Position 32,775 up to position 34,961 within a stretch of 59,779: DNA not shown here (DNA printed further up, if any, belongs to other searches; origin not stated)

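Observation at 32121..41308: KdsB-like cytidylyltransferase block with unusual redox and hydrolase partners and two unknown large transferase-like proteins around an ABC exporter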

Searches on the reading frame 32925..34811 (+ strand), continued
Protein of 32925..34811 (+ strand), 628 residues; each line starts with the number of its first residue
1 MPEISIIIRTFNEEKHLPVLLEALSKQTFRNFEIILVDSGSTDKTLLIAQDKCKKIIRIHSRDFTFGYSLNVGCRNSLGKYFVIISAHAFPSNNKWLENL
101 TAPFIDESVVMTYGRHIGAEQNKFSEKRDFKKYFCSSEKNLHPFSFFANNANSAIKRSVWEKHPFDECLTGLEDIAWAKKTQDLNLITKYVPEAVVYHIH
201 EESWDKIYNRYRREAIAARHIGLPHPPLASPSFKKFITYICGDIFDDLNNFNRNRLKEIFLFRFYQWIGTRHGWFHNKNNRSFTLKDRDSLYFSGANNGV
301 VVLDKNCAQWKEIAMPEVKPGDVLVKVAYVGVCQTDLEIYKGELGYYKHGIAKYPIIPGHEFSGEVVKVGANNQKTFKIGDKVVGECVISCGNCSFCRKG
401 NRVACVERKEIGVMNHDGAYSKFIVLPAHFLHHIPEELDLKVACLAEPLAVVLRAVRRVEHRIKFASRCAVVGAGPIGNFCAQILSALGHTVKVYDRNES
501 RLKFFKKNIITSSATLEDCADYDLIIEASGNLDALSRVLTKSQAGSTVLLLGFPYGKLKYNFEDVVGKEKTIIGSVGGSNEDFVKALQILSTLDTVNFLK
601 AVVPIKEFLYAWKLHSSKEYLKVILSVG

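Call 29: find_related_loci(query=A1, collection=genome_contigs, flank=10000)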
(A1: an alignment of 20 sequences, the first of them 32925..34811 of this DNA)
Query A1 (628 aa) in genome_contigs; peptide patterns used: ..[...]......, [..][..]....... (x = any residue, [..] = any of these).
600 stretches matched a pattern (row limit reached: there are more); 594 encode a relative of the query (tblastn E <= 1e-3); the best 80 are kept; 79 distinct loci.
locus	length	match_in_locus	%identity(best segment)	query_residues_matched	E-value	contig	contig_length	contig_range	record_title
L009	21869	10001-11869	55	1-625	0e+0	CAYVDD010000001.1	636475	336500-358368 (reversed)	MAG TPA_asm: uncultured Candidatus Saccharibacteria bacterium isolate SRP323688_co1_61 genome assembly, contig: NODE_7_l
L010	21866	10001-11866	54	1-627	0e+0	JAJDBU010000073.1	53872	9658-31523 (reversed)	MAG: Nitrospirota bacterium isolate OFTM244 OFTM244_72, whole genome shotgun sequence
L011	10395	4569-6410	52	1-625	0e+0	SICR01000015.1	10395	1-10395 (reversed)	MAG: Candidatus Zambryskibacteria bacterium isolate Baikal-deep-G210 BACOMB-C30840, whole genome shotgun sequence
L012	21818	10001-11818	51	2-625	0e+0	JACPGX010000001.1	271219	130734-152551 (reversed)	MAG: Candidatus Nealsonbacteria bacterium isolate NC_groundwater_399_Ag_B-0.1um_41_48 GD18-4_B1_scaffold_17494, whole ge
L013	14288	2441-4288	51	1-625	0e+0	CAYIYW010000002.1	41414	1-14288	MAG TPA_asm: uncultured Candidatus Saccharibacteria bacterium isolate ERP119705_co9_37 genome assembly, contig: NODE_793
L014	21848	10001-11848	51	1-625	0e+0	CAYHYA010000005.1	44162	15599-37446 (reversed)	MAG TPA_asm: uncultured Candidatus Saccharibacteria bacterium isolate ERP119705_co17_149 genome assembly, contig: NODE_7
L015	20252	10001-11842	50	1-625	0e+0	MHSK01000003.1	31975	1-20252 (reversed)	MAG: Candidatus Taylorbacteria bacterium RIFCSPLOWO2_12_FULL_43_20 rifcsplowo2_12_scaffold_1416, whole genome shotgun se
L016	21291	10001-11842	50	1-626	0e+0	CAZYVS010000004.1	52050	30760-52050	MAG TPA_asm: uncultured Candidatus Saccharibacteria bacterium isolate binchicken_co134_142 genome assembly, contig: NODE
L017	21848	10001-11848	50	1-626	0e+0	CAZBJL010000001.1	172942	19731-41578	MAG TPA_asm: uncultured Candidatus Saccharibacteria bacterium isolate SRP278252_co2_184 genome assembly, contig: NODE_95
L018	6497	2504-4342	48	1-625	0e+0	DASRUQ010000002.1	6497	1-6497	MAG TPA_asm: Candidatus Paceibacterota bacterium isolate SMAG_U8181 k141_1756151, whole genome shotgun sequence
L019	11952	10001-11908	47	1-627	0e+0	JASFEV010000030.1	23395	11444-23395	MAG: Desulfobacterales bacterium isolate D0606M20metaG_Bin_156 D0606M20metaG_FD_scaffold_80_c1, whole genome shotgun seq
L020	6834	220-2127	47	1-627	0e+0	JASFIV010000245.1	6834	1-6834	MAG: Desulfobacterales bacterium isolate D0608S20remetaG_Bin_253 D0608S20remetaG_FD_scaffold_3834_c1, whole genome shotg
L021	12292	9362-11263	47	3-627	0e+0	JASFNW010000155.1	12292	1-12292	MAG: Desulfobacterales bacterium isolate D0819M02metaG_Bin_17 D0819M02metaG_FD_scaffold_1493_c1, whole genome shotgun se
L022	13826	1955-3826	49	2-627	0e+0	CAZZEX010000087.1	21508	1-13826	MAG TPA_asm: uncultured Anaerolineales bacterium isolate SRP214966_co5_324 genome assembly, contig: NODE_1906_length_215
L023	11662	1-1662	51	57-625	0e+0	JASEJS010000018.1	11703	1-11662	MAG: Patescibacteria group bacterium isolate Yes75-06 NODE_444_length_11703_cov_8.067394, whole genome shotgun sequence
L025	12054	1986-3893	45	1-627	0e+0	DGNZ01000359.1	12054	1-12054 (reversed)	MAG TPA_asm: Rhodospirillaceae bacterium UBA4479 UBA4479_contig_13173, whole genome shotgun sequence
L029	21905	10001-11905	44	3-627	3e-178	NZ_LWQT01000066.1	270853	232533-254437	Paramagnetospirillum marisnigri strain SP-1 NODE_3_length_270853_cov_106.897_ID_7666, whole genome shotgun sequence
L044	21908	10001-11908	43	3-627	2e-171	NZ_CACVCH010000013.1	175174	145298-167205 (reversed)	Magnetospirillum sp. SS-4, whole genome shotgun sequence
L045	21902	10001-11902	42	3-626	8e-171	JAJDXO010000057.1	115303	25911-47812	MAG: Rhodospirillales bacterium isolate jk18x27bins.37 k141_324683, whole genome shotgun sequence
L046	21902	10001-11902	44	1-627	5e-171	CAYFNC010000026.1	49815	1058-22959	MAG TPA_asm: uncultured Hyphomicrobiales bacterium isolate ERP019367_co2_49 genome assembly, contig: NODE_641_length_498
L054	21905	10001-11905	42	3-627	4e-165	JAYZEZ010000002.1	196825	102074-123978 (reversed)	MAG: Pseudomonadota bacterium isolate XB_MAG154 DB_MAG154_0002, whole genome shotgun sequence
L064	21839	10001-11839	48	2-626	0e+0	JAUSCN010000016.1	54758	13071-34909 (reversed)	MAG: bacterium isolate E14_concoct.bin.140 E14_k141_87535, whole genome shotgun sequence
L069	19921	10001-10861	43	5-294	1e-68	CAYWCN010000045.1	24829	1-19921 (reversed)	MAG TPA_asm: uncultured Anaerolinea sp. isolate binchicken_co242_37 genome assembly, contig: NODE_3101_length_24829_cov_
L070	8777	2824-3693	42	2-293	2e-68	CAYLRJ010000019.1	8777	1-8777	MAG TPA_asm: uncultured Anaerolineaceae bacterium isolate binchicken_co219_197 genome assembly, contig: k141_1510187, wh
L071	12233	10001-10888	43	1-299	2e-68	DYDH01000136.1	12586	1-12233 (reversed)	MAG TPA_asm: Herpetosiphon sp. isolate IMS_BF NODE_1158_length_12600_cov_4.83515, whole genome shotgun sequence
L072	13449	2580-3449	43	4-296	3e-68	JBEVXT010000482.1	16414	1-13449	MAG: Sedimenticola sp. isolate 1_1 TCF1 c_000000000189, whole genome shotgun sequence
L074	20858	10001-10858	43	5-293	9e-68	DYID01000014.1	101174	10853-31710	MAG TPA_asm: Anaerolinea sp. isolate TT109_57_62 Afr_mines_TT109_73_length_101174_cov_24_873327, whole genome shotgun se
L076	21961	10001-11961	44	1-288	2e-67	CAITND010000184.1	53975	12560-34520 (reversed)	MAG: uncultured Oscillatoriales cyanobacterium isolate KTt_bin-1839 genome assembly, contig: bin-1839:184/277, whole gen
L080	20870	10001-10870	42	2-294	2e-66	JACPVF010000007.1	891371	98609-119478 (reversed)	MAG: Chloroflexi bacterium isolate NC_groundwater_777_Ag_S2p5_58_39 JBCH_GD18_4_SO25_S179_scaffold_432064, whole genome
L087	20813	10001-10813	44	4-274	1e-66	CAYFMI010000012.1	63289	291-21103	MAG TPA_asm: uncultured Anaerolineales bacterium isolate ERP019367_co2_135 genome assembly, contig: NODE_472_length_6328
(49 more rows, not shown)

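Call 35: search_protein_families(library=pfam, proteins=[L045:16065-17636:+, L076:12703-13404:+, L054:18347-20164:+, L046:6461-7447:+, L064:4026-5243:+, L015:17002-18267:-, L013:657-1562:+, L025:3944-4804:+, L045:11932-13719:+, L019:336-1196:-], max_evalue=0.001)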
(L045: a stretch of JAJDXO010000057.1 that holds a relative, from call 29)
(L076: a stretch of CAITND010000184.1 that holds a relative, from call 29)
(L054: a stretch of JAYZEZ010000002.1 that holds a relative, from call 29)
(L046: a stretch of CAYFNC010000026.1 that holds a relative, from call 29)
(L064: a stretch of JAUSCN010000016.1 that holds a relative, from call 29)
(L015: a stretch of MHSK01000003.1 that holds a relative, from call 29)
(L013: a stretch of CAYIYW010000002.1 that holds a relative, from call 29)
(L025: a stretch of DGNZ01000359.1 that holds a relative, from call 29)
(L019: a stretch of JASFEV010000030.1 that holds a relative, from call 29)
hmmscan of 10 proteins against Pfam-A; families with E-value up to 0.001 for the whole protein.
L045:16065-17636:+ (523 aa): 2 families
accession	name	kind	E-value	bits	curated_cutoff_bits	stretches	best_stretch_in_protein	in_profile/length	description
PF04055.27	Radical_SAM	-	2.6e-19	70.5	29.5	1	226-395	1-164/166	Radical SAM superfamily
PF02310.24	B12-binding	-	1.7e-11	44.4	32.1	1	78-158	40-118/121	B12 binding domain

L076:12703-13404:+ (233 aa): 1 family
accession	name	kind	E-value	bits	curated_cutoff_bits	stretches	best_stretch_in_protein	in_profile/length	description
PF02348.25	CTP_transf_3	-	4.7e-34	118.5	22.6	1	16-222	2-207/217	Cytidylyltransferase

L054:18347-20164:+ (605 aa): 5 families
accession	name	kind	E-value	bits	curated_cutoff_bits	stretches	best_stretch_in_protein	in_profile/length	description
PF00005.33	ABC_tran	-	1.3e-30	107.3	25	1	379-527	3-137/137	ABC transporter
PF00664.28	ABC_membrane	-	8.8e-11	42.4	28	1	61-297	25-266/274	ABC transporter transmembrane region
PF02463.25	SMC_N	-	1.5e-07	31.5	40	1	389-567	26-209/220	RecF/RecN/SMC N terminal domain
PF13555.12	AAA_29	-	2.2e-05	24.6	27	1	387-415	23-50/61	P-loop containing region of AAA domain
PF13304.12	AAA_21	-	0.00066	20.3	27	0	391-430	3-33/304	AAA domain, putative AbiEii toxin, Type IV TA system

L046:6461-7447:+ (328 aa): 8 families
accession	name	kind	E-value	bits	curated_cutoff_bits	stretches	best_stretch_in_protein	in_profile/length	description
PF01370.27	Epimerase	-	2.1e-47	162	20.9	1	7-254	2-239/240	NAD dependent epimerase/dehydratase family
PF16363.11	GDP_Man_Dehyd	-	9.2e-43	147.4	27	1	7-310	1-324/332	GDP-mannose 4,6 dehydratase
PF01073.25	3Beta_HSD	-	1.7e-09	37.5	22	1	7-177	1-184/280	3-beta hydroxysteroid dehydrogenase/isomerase family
PF02719.21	Polysacc_synt_2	-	4.7e-09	36.3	20.2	1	7-177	2-174/293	Polysaccharide biosynthesis protein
PF04321.23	RmlD_sub_bind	-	8.9e-08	32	27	1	6-157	3-138/287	RmlD substrate binding domain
PF13460.12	NAD_binding_10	-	1.6e-05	25.3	27.2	1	10-170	1-142/184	NAD(P)H-binding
PF05368.20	NmrA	-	3.4e-05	24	27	1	3-121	2-108/298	NmrA-like family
PF07993.18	NAD_binding_4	-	0.00065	19.4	20.1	0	92-199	108-231/258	Male sterility protein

L064:4026-5243:+ (405 aa): 6 families
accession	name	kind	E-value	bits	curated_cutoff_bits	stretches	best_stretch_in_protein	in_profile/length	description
PF00534.26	Glycos_transf_1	-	2.6e-26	92.6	26.4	1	219-379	4-172/172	Glycosyl transferases group 1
PF13692.12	Glyco_trans_1_4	-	1.5e-20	74.3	27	1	230-365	2-142/142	Glycosyl transferases group 1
PF13439.12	Glyco_transf_4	-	8.5e-18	65.4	28.5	1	15-207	1-168/170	Glycosyltransferase Family 4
PF13579.12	Glyco_trans_4_4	-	7.1e-11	43.1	29.7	1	16-197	1-149/158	Glycosyl transferase 4-like domain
PF13524.12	Glyco_trans_1_2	-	9.9e-08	32.5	25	1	275-394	27-143/144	Glycosyl transferase-like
PF13477.12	Glyco_trans_4_2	-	0.00011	22.8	23.4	1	22-120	13-103/139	Glycosyl transferase 4-like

L015:17002-18267:- (421 aa): 2 families
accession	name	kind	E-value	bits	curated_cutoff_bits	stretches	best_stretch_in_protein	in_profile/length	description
PF01943.22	Polysacc_synt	-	7.1e-23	81.8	28.2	1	26-265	1-248/274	Polysaccharide biosynthesis protein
PF13440.11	Polysacc_synt_3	-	1.1e-09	38.4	23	1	51-279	2-232/293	Polysaccharide biosynthesis protein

L013:657-1562:+ (301 aa): 0 families

L025:3944-4804:+ (286 aa): 2 families
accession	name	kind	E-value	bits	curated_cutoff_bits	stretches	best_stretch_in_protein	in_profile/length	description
PF05050.19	Methyltransf_21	-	5.6e-18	66.1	22.7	1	94-264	1-173/173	Methyltransferase FkbM domain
PF02475.24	TRM5-TYW2_MTfase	-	0.00025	21.5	28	1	88-142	36-91/164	TRM5/TYW2 methyltransferase domain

L045:11932-13719:+ (595 aa): 0 families

L019:336-1196:- (286 aa): 1 family
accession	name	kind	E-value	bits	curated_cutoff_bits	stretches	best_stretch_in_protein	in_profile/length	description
PF00685.33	Sulfotransfer_1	-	0.0003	20.7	22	0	74-228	93-247/255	Sulfotransferase domain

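Call 59: find_related_loci(query=L044:10001-11908:+, collection=genome_contigs, flank=10000)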
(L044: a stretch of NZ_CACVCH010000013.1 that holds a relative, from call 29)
Query L044:10001-11908:+ (636 aa) in genome_contigs; peptide patterns used: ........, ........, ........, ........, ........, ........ (x = any residue, [..] = any of these).
78 stretches matched a pattern; 16 encode a relative of the query (tblastn E <= 1e-3); 16 distinct loci.
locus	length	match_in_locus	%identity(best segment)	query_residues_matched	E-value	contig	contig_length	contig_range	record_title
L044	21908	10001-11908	100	1-636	0e+0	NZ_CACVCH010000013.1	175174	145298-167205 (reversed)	Magnetospirillum sp. SS-4, whole genome shotgun sequence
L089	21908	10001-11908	88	1-636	0e+0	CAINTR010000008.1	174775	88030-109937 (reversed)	MAG: uncultured Magnetospirillum sp. isolate VK2_bin-0414 genome assembly, contig: bin-0414:008/223, whole genome shotgu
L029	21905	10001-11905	86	1-636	0e+0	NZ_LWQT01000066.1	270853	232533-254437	Paramagnetospirillum marisnigri strain SP-1 NODE_3_length_270853_cov_106.897_ID_7666, whole genome shotgun sequence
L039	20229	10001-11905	86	1-636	0e+0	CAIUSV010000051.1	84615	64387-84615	MAG: uncultured Rhodospirillaceae bacterium isolate E14_bin-2645 genome assembly, contig: bin-2645:51/93, whole genome s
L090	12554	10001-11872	55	1-634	0e+0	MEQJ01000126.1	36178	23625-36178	MAG: Bdellovibrionales bacterium RIFOXYD1_FULL_53_11 rifoxyd1_full_scaffold_673, whole genome shotgun sequence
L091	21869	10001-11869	51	1-636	0e+0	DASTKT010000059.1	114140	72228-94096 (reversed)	MAG TPA_asm: Longimicrobiales bacterium isolate SMAG_U2254 k141_1818267, whole genome shotgun sequence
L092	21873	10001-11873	49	1-636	7e-164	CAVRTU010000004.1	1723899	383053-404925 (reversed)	MAG: uncultured Gemmatimonadales bacterium isolate MFD02809.bin.4.106 genome assembly, contig: contig_76819, whole genom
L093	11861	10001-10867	41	1-298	2e-58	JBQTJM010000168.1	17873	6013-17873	MAG: Gammaproteobacteria bacterium isolate SAR169 c_000000220845, whole genome shotgun sequence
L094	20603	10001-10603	45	1-201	4e-51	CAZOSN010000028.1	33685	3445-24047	MAG TPA_asm: uncultured Oligoflexales bacterium isolate SRP342105_co1_288 genome assembly, contig: NODE_1649_length_3368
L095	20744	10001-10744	34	1-264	9e-39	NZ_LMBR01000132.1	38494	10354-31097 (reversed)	Chlorobium limicola strain Frasassi contig-124_3, whole genome shotgun sequence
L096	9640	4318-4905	39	1-198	9e-39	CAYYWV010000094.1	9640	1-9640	MAG TPA_asm: uncultured Alphaproteobacteria bacterium isolate SRP216583_co2_152 genome assembly, contig: NODE_5957_lengt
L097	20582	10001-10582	37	2-198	1e-39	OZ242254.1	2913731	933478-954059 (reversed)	MAG: Bacteriovoracaceae bacterium isolate 68e2f424-43b8-4e30-b918-de1351dbd561 genome assembly, chromosome: 1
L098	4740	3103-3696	38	2-198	2e-32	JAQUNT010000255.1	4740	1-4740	MAG: Elusimicrobia bacterium isolate STD1_184 NODE_72539_length_4740_cov_2.081726_Sandtown_D1, whole genome shotgun sequ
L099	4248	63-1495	28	1-306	6e-31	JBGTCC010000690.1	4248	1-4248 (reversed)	MAG: Thermodesulfobacteriota bacterium isolate JTS-RE110 k141_6682230, whole genome shotgun sequence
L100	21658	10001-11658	30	1-223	4e-29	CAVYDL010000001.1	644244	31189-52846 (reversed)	MAG: uncultured delta proteobacterium isolate MFD04935.bin.1.83 genome assembly, contig: contig_10083, whole genome shot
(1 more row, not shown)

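Call 61: search_protein_families(library=pfam, proteins=[L069:9100-9957:+, L087:15786-16763:+, L087:12547-13356:+, L071:8445-9092:-, L069:7371-8435:+, L070:185-1810:+, L074:14104-15621:+, L014:7725-8642:+, L014:4782-6536:+, L014:17050-19245:+], max_evalue=0.001)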
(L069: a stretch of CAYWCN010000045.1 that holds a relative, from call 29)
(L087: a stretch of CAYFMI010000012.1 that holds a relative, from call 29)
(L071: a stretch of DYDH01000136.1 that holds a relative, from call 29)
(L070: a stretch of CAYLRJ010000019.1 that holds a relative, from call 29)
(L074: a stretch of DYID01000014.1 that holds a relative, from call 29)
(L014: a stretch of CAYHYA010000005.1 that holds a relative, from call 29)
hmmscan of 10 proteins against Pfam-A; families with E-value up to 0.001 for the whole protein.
L069:9100-9957:+ (285 aa): 2 families
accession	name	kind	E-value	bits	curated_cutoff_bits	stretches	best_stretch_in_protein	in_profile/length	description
PF00685.33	Sulfotransfer_1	-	1.9e-10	41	22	1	43-276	7-249/255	Sulfotransferase domain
PF13469.12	Sulfotransfer_3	-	2.2e-05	25.3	27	0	126-221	129-210/216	Sulfotransferase family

L087:15786-16763:+ (325 aa): 3 families
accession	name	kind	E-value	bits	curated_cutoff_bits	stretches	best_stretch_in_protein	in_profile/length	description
PF00535.33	Glycos_transf_2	-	6.6e-30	104.7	23.3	1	20-145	1-128/168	Glycosyl transferase family 2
PF13641.12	Glyco_tranf_2_3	-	8e-12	46.1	27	1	19-212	3-212/230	Glycosyltransferase like family 2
PF10111.15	Glyco_tranf_2_2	-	1.1e-08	35.3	27.3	1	27-216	10-222/276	Glycosyltransferase like family 2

L087:12547-13356:+ (269 aa): 6 families
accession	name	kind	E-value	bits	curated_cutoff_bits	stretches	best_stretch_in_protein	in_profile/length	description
PF13561.12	adh_short_C2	-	2.6e-55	188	27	1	27-263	1-236/236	Enoyl-(Acyl carrier protein) reductase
PF00106.31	adh_short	-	8.2e-47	159.7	26.6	1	21-200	1-188/195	short chain dehydrogenase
PF01370.27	Epimerase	-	5.5e-09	36.2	20.9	1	23-105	1-79/240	NAD dependent epimerase/dehydratase family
PF08659.16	KR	-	1.8e-08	35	22.6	1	65-171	57-159/180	KR domain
PF23441.1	SDR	-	9.8e-08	32.1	27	1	101-261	103-254/258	SDR-like rossmann domain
PF04321.23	RmlD_sub_bind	-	0.00018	21.1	27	1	23-100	3-62/287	RmlD substrate binding domain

L071:8445-9092:- (215 aa): 1 family
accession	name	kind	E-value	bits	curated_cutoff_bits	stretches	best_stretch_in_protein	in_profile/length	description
PF01553.26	Acyltransferase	-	3.5e-15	56.4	23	1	59-164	16-127/132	Acyltransferase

L069:7371-8435:+ (354 aa): 2 families
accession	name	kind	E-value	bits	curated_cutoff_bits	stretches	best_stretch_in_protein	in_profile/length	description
PF10432.14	bact-PGI_C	-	2.6e-40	138.3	24.5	1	200-350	2-151/151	Bacterial phospho-glucose isomerase C-terminal SIS domain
PF01380.27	SIS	-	1.3e-05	25.4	25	1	47-134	6-98/131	SIS domain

L070:185-1810:+ (541 aa): 2 families
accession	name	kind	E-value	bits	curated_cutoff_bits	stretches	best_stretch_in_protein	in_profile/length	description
PF05159.20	Capsule_synth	-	1.2e-08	35.3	20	1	318-436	152-267/310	Capsule polysaccharide biosynthesis protein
PF02350.25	Epimerase_2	-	0.00018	20.9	30.6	0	321-428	185-282/347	UDP-N-acetylglucosamine 2-epimerase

L074:14104-15621:+ (505 aa): 1 family
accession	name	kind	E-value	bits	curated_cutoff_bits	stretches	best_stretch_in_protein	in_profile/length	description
PF13231.12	PMT_2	-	6e-15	56.3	26.1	1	77-242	3-155/160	Dolichyl-phosphate-mannose-protein mannosyltransferase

L014:7725-8642:+ (305 aa): 0 families

L014:4782-6536:+ (584 aa): 0 families

L014:17050-19245:+ (731 aa): 3 families
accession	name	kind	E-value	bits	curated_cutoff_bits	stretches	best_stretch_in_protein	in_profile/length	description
PF04932.20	Wzy_C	-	2e-21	76.8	31.7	1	208-362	2-149/149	O-Antigen ligase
PF14559.12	TPR_19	-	6.4e-07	30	25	0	554-616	4-66/68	Tetratricopeptide repeat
PF13428.12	TPR_14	-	7.1e-06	26.7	23.5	0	579-616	5-42/44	Tetratricopeptide repeat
